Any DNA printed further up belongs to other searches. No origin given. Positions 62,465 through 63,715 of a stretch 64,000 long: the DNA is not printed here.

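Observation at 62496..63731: RhuM/Fic gene bracketed by 27-bp hairpin direct repeats, next to a 5'-truncated autotransporter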

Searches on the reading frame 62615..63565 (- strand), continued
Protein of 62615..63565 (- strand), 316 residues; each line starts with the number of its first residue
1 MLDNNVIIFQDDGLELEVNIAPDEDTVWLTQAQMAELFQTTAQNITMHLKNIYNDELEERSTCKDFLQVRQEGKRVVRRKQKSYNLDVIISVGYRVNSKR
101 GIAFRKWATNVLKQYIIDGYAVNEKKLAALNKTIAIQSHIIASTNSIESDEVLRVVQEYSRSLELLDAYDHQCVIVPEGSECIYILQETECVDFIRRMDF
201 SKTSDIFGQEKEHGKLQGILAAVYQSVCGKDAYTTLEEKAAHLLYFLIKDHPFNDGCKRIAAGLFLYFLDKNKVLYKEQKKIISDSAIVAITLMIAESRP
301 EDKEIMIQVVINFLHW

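Call 38: find_encoding_contigs(protein=P0243, flank=7000, max_places=6)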
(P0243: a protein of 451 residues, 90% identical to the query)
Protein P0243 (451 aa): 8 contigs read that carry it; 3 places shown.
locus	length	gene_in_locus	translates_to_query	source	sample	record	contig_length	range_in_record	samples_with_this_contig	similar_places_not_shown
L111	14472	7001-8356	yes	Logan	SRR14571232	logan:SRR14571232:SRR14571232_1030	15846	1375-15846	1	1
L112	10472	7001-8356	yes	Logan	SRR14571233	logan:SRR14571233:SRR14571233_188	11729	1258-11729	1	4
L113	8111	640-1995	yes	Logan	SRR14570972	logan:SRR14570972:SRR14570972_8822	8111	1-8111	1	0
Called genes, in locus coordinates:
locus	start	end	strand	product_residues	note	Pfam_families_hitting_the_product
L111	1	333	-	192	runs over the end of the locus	PF02417:Chromate_transp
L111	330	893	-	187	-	PF02417:Chromate_transp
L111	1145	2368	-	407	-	PF07690:MFS_1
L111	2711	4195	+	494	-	PF01580:FtsK_SpoIIIE (faint), PF01935:DUF87, PF05872:HerA_C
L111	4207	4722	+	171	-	PF00545:Ribonuclease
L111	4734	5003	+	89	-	PF01337:Barstar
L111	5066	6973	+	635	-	PF00005:ABC_tran, PF00006:ATP-synt_ab (faint), PF02463:SMC_N (faint), PF13476:AAA_23 (faint), PF13555:AAA_29 (faint), PF12848:ABC_tran_Xtn, PF00005:ABC_tran, PF16326:ABC_tran_CTD, +5 more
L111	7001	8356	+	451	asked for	PF01554:MatE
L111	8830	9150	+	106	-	PF13560:HTH_31 (weak), PF13744:HTH_37 (weak), PF01381:HTH_3, PF12844:HTH_19, PF13443:HTH_26 (weak)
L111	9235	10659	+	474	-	PF21129:TibC_1st, PF01075:Glyco_transf_9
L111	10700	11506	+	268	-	PF05050:Methyltransf_21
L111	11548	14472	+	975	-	?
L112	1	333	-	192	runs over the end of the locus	PF02417:Chromate_transp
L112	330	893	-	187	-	PF02417:Chromate_transp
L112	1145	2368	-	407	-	PF07690:MFS_1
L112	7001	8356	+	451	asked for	PF01554:MatE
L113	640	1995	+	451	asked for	PF01554:MatE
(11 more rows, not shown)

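Call 42: search_protein_families(library=ncbifam, proteins=[window:62615-63565:-], max_evalue=0.001)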
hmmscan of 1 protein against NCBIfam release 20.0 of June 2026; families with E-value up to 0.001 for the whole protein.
window:62615-63565:- (316 aa): 1 family
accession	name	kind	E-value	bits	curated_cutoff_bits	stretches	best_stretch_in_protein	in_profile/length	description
TIGR01550.1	DOC_P1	subfamily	2.2e-08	34.3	38.65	1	212-287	28-103/122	type II toxin-antitoxin system death-on-curing family toxin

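Call 43: search_protein_families(library=padloc, proteins=[window:62615-63565:-], max_evalue=0.001)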
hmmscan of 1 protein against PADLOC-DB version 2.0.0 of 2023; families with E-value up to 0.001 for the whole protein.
window:62615-63565:- (316 aa): 39 families (the best 25 are shown)
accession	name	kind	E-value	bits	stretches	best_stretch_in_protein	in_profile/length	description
PDLC04965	PDC-S23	-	3.7e-123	409.1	1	3-315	4-324/327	-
PDLC04963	PDC-S23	-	6.9e-117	388.3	1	5-314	3-307/312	-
PDLC04964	PDC-S23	-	7.3e-108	358.7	1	1-314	1-327/331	-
PDLC04854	PDC-S05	-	2.2e-69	231.3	1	1-199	1-206/212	-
PDLC04848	PDC-S05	-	1.6e-63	213.1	2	3-179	2-184/291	-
PDLC04872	PDC-S05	-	3.1e-55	184.1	1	3-143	4-145/152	-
PDLC04879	PDC-S05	-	3e-51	172.5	1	3-146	4-146/285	-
PDLC04876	PDC-S05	-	1e-50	169.9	1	4-132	8-137/174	-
PDLC04858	PDC-S05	-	9.5e-49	162.7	1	4-133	5-132/138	-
PDLC04853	PDC-S05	-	1.8e-48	163.4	1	3-131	5-134/336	-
PDLC04852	PDC-S05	-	2e-48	163.1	1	4-146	11-154/346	-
PDLC04851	PDC-S05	-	2.8e-48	162.8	1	4-130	10-137/342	-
PDLC04870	PDC-S05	-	2.2e-44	149.4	1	4-129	9-132/214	-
PDLC04868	PDC-S05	-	1.5e-42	143.9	1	4-133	6-136/335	-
PDLC04843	PDC-S05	-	1.6e-38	130.7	1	3-130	5-130/330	-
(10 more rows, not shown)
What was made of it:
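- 62615..63565 (-): RhuM-N / Doc-like Fic gene, 316 aa. It matches the PADLOC phage-defence candidate PDC-S23. PADLOC E = 3.7e-123 over the full length (call 43).
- On PADLOC PDC-S23 (candidate single-gene defence): E = 3.7e-123, residues 3-315 (call 43).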

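Call 44: search_solved_structures(query=window:62615-63565:-, max_evalue=0.01, show_alignments=1)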
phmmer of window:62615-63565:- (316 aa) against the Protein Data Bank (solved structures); distinct sequences matched with E-value up to 0.01: 0.
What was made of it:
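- Tried and rejected: PDB sequence search with the single protein: no hit (call 44).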

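Call 49: find_encoding_contigs(protein=P0011, flank=4000, max_places=6)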
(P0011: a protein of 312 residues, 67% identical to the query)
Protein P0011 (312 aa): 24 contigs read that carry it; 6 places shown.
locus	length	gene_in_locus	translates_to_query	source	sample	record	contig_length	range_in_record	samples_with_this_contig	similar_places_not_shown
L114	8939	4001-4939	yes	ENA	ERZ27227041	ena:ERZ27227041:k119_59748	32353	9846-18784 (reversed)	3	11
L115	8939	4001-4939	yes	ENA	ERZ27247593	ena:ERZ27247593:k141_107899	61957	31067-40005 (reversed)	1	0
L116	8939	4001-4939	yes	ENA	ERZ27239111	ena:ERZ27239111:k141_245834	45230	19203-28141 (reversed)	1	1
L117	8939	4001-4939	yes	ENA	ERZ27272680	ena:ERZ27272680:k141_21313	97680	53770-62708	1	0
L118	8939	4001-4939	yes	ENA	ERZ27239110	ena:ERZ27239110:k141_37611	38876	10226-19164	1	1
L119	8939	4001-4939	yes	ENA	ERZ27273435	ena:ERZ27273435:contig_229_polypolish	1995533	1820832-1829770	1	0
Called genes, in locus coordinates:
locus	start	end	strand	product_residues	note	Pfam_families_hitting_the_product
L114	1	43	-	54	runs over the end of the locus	PF12797:Fer4_2 (weak), PF13237:Fer4_10, PF14697:Fer4_21, PF25160:LdpA_Fe-S-bd (weak), PF00037:Fer4, PF12837:Fer4_6, PF12838:Fer4_7, PF13187:Fer4_9, +5 more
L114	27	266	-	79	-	-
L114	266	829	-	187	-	PF01765:RRF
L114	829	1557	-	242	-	PF00696:AA_kinase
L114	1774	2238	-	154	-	PF01257:2Fe-2S_thioredx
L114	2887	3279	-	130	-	PF07366:SnoaL (faint), PF12680:SnoaL_2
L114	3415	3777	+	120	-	PF01638:HxlR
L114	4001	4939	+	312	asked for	PF13310:Virulence_RhuM, PF02661:Fic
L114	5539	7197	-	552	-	PF03979:Sigma70_r1_1, PF00140:Sigma70_r1_2, PF04542:Sigma70_r2, PF04539:Sigma70_r3, PF04545:Sigma70_r4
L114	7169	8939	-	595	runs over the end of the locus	PF01807:Zn_ribbon_DnaG, PF08275:DNAG_N, PF01751:Toprim, PF13362:Toprim_3, PF13662:Toprim_4, PF13155:Toprim_2, PF10410:DnaB_bind (weak)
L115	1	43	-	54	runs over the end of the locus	PF12797:Fer4_2 (weak), PF13237:Fer4_10, PF14697:Fer4_21, PF25160:LdpA_Fe-S-bd (weak), PF00037:Fer4, PF12837:Fer4_6, PF12838:Fer4_7, PF13187:Fer4_9, +5 more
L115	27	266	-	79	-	-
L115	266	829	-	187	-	PF01765:RRF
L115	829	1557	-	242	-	PF00696:AA_kinase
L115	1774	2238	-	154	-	PF01257:2Fe-2S_thioredx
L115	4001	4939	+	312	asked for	PF13310:Virulence_RhuM, PF02661:Fic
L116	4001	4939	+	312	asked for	PF13310:Virulence_RhuM, PF02661:Fic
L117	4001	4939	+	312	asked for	PF13310:Virulence_RhuM, PF02661:Fic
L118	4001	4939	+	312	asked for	PF13310:Virulence_RhuM, PF02661:Fic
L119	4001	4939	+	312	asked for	PF13310:Virulence_RhuM, PF02661:Fic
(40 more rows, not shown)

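Call 50: find_encoding_contigs(protein=P0005, flank=4000, max_places=4)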
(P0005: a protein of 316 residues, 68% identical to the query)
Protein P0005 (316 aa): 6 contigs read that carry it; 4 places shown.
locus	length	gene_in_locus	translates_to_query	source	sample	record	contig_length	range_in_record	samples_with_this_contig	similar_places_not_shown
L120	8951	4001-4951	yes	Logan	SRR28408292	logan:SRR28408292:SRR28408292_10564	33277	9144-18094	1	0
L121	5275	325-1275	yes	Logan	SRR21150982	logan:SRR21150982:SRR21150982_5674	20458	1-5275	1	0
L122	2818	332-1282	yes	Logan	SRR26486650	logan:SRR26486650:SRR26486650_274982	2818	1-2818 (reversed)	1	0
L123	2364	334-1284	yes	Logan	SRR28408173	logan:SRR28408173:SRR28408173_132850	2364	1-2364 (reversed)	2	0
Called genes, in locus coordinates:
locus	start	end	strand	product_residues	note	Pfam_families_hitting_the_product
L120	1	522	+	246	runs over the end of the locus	PF08032:SpoU_sub_bind, PF00588:SpoU_methylase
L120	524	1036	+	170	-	PF05991:NYN_YacP, PF01381:HTH_3 (weak)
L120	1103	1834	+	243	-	PF04542:Sigma70_r2, PF08281:Sigma70_r4_2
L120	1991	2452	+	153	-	PF13191:AAA_16 (weak)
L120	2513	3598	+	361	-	PF00365:PFK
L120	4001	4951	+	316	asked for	PF13310:Virulence_RhuM, PF02661:Fic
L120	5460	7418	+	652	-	PF00350:Dynamin_N, PF01926:MMR_HSR1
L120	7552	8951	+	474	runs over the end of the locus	PF13537:GATase_7 (weak), PF00156:Pribosyltran (faint)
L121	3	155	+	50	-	?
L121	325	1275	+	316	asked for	PF13310:Virulence_RhuM, PF02661:Fic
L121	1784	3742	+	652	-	PF00350:Dynamin_N, PF01926:MMR_HSR1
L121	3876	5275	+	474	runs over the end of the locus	PF13537:GATase_7 (weak), PF00156:Pribosyltran (faint)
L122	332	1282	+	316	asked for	PF13310:Virulence_RhuM, PF02661:Fic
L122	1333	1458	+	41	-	-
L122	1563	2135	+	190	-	PF00149:Metallophos (weak)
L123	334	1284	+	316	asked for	PF13310:Virulence_RhuM, PF02661:Fic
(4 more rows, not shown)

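Call 60: find_encoding_contigs(protein=P0248, flank=6000, max_places=3)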
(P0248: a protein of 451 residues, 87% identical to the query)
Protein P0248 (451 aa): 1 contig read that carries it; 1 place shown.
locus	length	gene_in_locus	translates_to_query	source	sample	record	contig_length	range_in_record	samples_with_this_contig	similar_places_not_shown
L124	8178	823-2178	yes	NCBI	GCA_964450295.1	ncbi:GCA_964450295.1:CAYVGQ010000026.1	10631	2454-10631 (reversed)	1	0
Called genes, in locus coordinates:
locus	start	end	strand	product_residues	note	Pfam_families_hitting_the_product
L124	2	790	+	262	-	?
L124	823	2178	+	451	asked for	PF01554:MatE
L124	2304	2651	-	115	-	PF01050:MannoseP_isomer (weak), PF00190:Cupin_1, PF07883:Cupin_2, PF02311:AraC_binding (weak)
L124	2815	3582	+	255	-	PF00497:SBP_bac_3, PF12974:Phosphonate-bd (weak)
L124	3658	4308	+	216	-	PF00528:BPD_transp_1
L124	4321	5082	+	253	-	PF02463:SMC_N (faint), PF00005:ABC_tran, PF13304:AAA_21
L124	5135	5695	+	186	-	-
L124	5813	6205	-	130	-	PF22636:FlK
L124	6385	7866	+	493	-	PF00501:AMP-binding, PF13193:AMP-binding_C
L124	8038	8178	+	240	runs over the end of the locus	-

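Call 61: find_encoding_contigs(protein=P0251, flank=6000, max_places=3)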
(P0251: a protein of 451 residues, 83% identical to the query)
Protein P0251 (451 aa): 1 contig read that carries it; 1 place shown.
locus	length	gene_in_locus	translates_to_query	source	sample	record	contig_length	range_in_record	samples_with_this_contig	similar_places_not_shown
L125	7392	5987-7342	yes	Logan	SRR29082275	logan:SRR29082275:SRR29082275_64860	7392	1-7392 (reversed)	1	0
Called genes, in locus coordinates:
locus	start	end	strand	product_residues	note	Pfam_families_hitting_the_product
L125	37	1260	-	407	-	PF07690:MFS_1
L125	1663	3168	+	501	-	PF01580:FtsK_SpoIIIE (faint), PF01935:DUF87, PF05872:HerA_C, PF12846:AAA_10 (faint)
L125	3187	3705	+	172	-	PF00545:Ribonuclease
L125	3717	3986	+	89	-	PF01337:Barstar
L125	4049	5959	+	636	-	PF00005:ABC_tran, PF02463:SMC_N (faint), PF13555:AAA_29 (faint), PF13304:AAA_21 (faint), PF12848:ABC_tran_Xtn, PF00005:ABC_tran, PF16326:ABC_tran_CTD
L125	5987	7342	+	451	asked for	PF01554:MatE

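Call 63: search_protein_families(library=phrogs, proteins=[L003:9121-9579:-, L003:10197-10391:+, L003:10297-10599:-, L003:10636-10812:-, L003:11120-12070:+, L003:12204-12431:+, L003:12428-13393:+], max_evalue=0.001)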
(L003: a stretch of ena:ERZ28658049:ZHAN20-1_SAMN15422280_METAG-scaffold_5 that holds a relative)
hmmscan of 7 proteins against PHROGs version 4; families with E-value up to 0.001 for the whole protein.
L003:9121-9579:- (152 aa): 5 families
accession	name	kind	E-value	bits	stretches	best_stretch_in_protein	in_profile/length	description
phrog_1740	-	transcription regulation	1.8e-10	41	1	89-148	157-216/567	RNA polymerase sigma factor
phrog_351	-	transcription regulation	1.7e-07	31.2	1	85-148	660-726/928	RNA polymerase sigma factor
phrog_36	-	transcription regulation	4.8e-06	27.3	1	93-148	132-187/220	transcriptional regulator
phrog_13787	-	unknown function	2.2e-05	25.7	1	86-148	107-168/172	-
phrog_3512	-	transcription regulation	0.00085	20.5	0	81-144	44-109/130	sigma factor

L003:10197-10391:+ (64 aa): 19 families
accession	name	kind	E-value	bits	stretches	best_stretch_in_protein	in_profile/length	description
phrog_8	-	transcription regulation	1.8e-10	41.8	1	8-62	75-129/346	transcriptional regulator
phrog_3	-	transcription regulation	2e-09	38.7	1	5-61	84-137/430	transcriptional repressor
phrog_2439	-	transcription regulation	8.4e-09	35.8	1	7-63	5-61/367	transcriptional regulator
phrog_1373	-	transcription regulation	2e-08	35.4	1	5-61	60-115/166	transcriptional regulator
phrog_5823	-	transcription regulation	4.9e-08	33.5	1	6-63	3-61/404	transcriptional regulator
phrog_2967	-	transcription regulation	9.9e-08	32.8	1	1-61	2-62/225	transcriptional regulator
phrog_4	-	transcription regulation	5.3e-07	30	1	5-63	128-186/400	transcriptional repressor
phrog_2339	-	DNA, RNA and nucleotide metabolism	1.1e-06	29.6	1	9-56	25-73/98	HTH DNA binding protein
phrog_7241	-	transcription regulation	1.3e-06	29.5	1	13-63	65-115/122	transcriptional regulator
phrog_2328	-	transcription regulation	1.5e-06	29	1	9-61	15-67/128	transcriptional repressor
phrog_4583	-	transcription regulation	4.3e-06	27.7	1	4-61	5-62/81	transcriptional repressor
phrog_7126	-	DNA, RNA and nucleotide metabolism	3.3e-05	24.8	1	17-63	25-72/120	HTH DNA binding protein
phrog_147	-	transcription regulation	4.5e-05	24.8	1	9-59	4-55/100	transcriptional regulator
phrog_8038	-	unknown function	7.9e-05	23.5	1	21-46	15-40/66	-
phrog_1468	-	transcription regulation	8.4e-05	23.1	1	5-42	3-40/67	transcriptional repressor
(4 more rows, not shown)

L003:10297-10599:- (100 aa): 2 families
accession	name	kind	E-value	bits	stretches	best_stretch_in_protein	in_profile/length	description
phrog_13901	-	DNA, RNA and nucleotide metabolism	7e-08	33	1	2-77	9-85/341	DNA primase/helicase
phrog_1829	-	DNA, RNA and nucleotide metabolism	7.2e-07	28.7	1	2-76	4-79/772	DNA primase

L003:10636-10812:- (58 aa): 3 families
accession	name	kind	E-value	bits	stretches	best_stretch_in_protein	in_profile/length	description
phrog_7338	-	unknown function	8.2e-08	33.4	1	2-56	27-82/87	-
phrog_668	-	DNA, RNA and nucleotide metabolism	1.2e-06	29.3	1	5-57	63-116/181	HTH DNA binding protein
phrog_66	-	integration and excision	5.5e-05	24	1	2-56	90-145/412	excisionase and transcriptional regulator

L003:11120-12070:+ (316 aa): 1 family
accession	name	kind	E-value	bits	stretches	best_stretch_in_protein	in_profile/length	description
phrog_1271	-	DNA, RNA and nucleotide metabolism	0.00023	21.7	1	264-309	210-250/361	HNH endonuclease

L003:12204-12431:+ (75 aa): 1 family
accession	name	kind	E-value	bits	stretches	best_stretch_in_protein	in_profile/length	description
phrog_8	-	transcription regulation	0.00075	20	1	11-63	84-137/346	transcriptional regulator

L003:12428-13393:+ (321 aa): 0 families
